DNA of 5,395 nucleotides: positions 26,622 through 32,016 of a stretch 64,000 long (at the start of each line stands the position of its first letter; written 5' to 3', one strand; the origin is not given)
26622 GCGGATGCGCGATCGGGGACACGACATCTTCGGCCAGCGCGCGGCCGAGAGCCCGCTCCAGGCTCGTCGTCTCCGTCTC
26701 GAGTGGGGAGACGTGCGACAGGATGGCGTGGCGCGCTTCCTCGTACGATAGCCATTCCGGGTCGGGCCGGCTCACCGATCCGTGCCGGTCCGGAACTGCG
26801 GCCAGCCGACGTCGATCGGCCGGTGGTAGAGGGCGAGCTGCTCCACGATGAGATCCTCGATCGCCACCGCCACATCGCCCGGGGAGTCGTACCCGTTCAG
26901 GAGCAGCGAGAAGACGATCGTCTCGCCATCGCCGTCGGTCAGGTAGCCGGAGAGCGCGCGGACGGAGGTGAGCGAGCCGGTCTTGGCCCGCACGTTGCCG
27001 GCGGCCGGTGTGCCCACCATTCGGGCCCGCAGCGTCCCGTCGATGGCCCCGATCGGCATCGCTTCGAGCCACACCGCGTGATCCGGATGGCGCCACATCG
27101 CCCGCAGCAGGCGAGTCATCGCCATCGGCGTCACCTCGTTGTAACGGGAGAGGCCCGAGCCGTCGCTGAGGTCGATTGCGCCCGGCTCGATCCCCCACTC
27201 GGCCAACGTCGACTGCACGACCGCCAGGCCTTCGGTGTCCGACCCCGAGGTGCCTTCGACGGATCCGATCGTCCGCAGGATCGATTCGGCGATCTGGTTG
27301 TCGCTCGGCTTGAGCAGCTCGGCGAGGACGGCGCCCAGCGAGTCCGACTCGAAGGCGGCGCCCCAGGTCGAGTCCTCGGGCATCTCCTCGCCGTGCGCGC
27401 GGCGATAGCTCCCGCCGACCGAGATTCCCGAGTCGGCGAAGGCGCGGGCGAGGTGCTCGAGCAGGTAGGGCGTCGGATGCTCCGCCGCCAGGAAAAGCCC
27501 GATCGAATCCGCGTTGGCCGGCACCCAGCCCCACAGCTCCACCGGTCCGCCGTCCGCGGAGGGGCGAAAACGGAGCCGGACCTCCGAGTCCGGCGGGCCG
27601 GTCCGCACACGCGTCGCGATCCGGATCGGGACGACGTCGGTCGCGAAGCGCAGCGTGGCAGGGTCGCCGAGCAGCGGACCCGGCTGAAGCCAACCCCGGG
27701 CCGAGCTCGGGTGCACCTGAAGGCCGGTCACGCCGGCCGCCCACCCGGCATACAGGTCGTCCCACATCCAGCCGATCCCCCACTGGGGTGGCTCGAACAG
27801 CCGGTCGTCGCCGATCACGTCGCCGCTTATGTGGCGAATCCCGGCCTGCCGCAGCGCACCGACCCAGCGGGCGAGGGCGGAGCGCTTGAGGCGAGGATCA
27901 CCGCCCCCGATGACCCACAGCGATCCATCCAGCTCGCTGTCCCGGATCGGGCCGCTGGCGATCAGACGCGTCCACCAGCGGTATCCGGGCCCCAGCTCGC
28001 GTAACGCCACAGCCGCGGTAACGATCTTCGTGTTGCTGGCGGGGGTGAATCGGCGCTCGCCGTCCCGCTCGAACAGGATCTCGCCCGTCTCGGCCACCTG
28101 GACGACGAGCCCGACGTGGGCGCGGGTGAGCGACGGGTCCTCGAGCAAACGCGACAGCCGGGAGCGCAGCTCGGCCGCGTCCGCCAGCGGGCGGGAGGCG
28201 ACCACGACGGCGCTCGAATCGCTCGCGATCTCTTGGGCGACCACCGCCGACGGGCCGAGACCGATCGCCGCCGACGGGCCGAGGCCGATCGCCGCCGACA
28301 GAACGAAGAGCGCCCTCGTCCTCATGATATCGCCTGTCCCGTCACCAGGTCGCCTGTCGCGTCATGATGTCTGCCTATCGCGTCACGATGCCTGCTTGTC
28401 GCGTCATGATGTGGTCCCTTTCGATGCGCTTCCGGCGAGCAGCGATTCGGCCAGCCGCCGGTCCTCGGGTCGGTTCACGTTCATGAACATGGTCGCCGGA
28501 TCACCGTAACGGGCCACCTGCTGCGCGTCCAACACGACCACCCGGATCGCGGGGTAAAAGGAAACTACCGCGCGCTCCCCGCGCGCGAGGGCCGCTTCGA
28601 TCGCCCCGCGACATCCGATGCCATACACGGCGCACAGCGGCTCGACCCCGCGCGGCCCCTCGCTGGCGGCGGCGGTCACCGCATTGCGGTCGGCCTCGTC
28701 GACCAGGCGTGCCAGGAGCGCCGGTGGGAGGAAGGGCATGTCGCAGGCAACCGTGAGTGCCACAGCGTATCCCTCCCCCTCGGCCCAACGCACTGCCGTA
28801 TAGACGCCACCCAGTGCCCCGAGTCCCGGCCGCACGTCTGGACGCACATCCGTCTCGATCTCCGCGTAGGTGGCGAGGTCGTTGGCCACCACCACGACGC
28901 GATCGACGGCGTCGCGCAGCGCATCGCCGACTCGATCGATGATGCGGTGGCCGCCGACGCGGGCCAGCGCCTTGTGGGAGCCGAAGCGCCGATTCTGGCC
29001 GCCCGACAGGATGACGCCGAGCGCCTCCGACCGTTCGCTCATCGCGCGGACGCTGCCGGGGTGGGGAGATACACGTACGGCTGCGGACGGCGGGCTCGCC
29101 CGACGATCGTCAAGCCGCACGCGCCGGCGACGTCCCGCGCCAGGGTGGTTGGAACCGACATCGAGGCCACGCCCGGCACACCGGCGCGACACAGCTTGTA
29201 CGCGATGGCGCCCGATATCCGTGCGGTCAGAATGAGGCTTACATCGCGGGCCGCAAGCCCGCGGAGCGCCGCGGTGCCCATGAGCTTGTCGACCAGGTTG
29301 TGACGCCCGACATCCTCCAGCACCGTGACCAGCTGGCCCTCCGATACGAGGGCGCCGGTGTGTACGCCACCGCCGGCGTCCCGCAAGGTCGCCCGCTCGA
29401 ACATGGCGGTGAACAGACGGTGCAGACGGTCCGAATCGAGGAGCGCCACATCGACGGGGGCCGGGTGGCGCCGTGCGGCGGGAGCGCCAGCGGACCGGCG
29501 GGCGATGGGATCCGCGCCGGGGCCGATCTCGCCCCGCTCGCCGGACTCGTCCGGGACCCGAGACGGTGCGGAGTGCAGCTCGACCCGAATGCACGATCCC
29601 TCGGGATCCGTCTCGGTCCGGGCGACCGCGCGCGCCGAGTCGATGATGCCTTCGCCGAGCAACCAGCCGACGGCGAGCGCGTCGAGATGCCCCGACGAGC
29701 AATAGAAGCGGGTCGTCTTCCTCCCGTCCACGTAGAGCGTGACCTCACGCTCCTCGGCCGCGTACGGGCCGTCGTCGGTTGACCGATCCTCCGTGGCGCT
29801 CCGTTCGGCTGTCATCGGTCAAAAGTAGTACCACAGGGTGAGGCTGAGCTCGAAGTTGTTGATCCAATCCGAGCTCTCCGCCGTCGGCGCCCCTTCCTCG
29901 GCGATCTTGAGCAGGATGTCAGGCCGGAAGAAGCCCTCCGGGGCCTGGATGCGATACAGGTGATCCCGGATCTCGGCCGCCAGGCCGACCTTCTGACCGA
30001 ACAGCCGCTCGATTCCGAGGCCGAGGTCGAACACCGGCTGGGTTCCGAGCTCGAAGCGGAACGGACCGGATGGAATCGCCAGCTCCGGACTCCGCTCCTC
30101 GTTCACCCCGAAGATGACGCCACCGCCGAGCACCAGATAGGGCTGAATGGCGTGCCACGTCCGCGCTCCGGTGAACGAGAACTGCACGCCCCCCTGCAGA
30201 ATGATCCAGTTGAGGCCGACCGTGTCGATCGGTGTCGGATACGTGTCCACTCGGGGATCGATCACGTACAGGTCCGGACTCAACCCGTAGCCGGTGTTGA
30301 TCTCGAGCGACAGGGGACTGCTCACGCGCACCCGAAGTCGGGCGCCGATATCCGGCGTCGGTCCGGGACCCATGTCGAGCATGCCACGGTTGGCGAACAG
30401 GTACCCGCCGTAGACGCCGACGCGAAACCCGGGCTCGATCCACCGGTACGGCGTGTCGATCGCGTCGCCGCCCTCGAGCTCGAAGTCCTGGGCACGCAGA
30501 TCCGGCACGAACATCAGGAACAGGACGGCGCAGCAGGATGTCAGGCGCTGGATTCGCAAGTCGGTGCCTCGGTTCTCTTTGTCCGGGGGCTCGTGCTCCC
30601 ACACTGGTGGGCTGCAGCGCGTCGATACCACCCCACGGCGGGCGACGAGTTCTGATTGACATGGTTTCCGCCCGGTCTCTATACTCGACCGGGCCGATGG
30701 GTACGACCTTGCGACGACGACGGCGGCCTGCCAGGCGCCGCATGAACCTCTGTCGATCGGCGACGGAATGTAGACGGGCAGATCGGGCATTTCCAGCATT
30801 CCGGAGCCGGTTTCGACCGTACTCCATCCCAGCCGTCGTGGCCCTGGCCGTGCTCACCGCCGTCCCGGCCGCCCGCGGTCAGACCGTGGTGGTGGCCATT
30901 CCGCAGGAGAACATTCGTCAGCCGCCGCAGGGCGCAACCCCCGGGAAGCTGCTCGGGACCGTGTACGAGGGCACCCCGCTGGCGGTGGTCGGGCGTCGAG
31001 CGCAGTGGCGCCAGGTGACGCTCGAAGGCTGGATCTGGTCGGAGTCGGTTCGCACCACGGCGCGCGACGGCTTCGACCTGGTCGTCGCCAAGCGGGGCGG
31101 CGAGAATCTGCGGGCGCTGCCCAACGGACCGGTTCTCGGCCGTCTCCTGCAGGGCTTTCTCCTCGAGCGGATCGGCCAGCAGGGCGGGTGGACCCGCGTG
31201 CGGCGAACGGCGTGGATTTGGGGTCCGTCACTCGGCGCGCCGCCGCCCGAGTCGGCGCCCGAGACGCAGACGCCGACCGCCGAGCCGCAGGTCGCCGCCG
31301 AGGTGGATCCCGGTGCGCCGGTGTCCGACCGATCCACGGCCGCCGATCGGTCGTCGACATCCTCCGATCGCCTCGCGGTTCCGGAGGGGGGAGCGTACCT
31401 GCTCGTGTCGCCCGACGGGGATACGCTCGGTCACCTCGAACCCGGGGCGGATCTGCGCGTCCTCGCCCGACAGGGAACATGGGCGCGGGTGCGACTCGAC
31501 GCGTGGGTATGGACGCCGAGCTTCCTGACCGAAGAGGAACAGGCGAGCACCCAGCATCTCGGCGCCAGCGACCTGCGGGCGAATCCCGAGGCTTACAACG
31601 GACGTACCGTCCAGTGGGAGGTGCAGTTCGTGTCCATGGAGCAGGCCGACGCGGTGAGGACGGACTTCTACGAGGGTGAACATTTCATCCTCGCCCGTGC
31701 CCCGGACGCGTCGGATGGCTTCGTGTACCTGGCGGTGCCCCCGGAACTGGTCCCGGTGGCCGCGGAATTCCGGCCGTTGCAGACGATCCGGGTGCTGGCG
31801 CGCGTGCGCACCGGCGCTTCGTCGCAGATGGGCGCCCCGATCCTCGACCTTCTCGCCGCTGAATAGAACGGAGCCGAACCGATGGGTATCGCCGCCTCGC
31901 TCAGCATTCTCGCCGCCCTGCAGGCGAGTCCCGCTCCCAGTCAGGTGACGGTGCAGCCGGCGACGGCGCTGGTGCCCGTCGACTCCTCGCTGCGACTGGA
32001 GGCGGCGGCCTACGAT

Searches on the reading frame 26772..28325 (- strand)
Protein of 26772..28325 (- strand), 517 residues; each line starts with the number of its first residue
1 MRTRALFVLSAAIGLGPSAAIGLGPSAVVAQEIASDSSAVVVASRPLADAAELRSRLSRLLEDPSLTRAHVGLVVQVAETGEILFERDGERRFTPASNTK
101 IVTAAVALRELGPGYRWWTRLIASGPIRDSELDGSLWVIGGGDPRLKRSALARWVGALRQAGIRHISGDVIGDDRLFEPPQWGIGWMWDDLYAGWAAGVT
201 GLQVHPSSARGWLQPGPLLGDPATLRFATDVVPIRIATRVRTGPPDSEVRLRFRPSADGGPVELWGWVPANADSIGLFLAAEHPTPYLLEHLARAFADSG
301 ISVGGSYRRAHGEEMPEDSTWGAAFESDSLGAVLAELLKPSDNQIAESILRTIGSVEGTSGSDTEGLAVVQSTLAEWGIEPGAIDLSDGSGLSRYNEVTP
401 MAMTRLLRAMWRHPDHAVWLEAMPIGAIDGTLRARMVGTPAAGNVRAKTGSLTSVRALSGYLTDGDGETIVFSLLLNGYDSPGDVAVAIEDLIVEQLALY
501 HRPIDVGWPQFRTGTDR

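Call 54: search_protein_families(library=pfam, proteins=[window:26772-28325:-], max_evalue=0.001)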
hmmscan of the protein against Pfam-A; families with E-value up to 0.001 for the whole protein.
window:26772-28325:- (517 aa): 2 families
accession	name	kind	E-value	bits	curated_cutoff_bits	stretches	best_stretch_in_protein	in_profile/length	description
PF02113.21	Peptidase_S13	-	5e-98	329.2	22.8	1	54-481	2-427/444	D-Ala-D-Ala carboxypeptidase 3 (S13) family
PF13354.11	Beta-lactamase2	-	0.00045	20.1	22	0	366-473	99-211/214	Beta-lactamase enzyme family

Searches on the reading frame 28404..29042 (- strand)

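Call 54: search_protein_families(library=pfam, proteins=[window:28404-29042:-], max_evalue=0.001)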
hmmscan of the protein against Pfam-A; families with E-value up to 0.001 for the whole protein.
window:28404-29042:- (212 aa): 1 family
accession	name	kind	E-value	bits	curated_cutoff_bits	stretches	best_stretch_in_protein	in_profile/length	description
PF12804.13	NTP_transf_3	-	1e-32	113.9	27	1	9-161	1-155/160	MobA-like NTP transferase domain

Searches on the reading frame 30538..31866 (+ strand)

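Call 3: search_protein_families(library=pfam, proteins=[window:30538-31866:+], max_evalue=0.01)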
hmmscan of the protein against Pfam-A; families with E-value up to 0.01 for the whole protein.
window:30538-31866:+ (442 aa): 2 families
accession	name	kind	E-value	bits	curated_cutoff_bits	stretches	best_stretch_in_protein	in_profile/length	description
PF08239.17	SH3_3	-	1.2e-09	38.6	27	1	136-171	13-53/54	Bacterial SH3 domain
PF06347.19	SH3_4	-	0.00067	19.8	24.1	0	125-170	6-53/56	Bacterial SH3 domain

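Call 5: search_protein_families(library=ncbifam, proteins=[window:30538-31866:+], max_evalue=0.01)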
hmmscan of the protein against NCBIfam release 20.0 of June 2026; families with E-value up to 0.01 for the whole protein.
window:30538-31866:+ (442 aa): 1 family
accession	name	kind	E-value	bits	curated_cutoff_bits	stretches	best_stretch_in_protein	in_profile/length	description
NF040670.1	wall_bind_EntA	exception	0.0034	16.9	560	0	99-261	11-168/291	cell wall-binding protein EntA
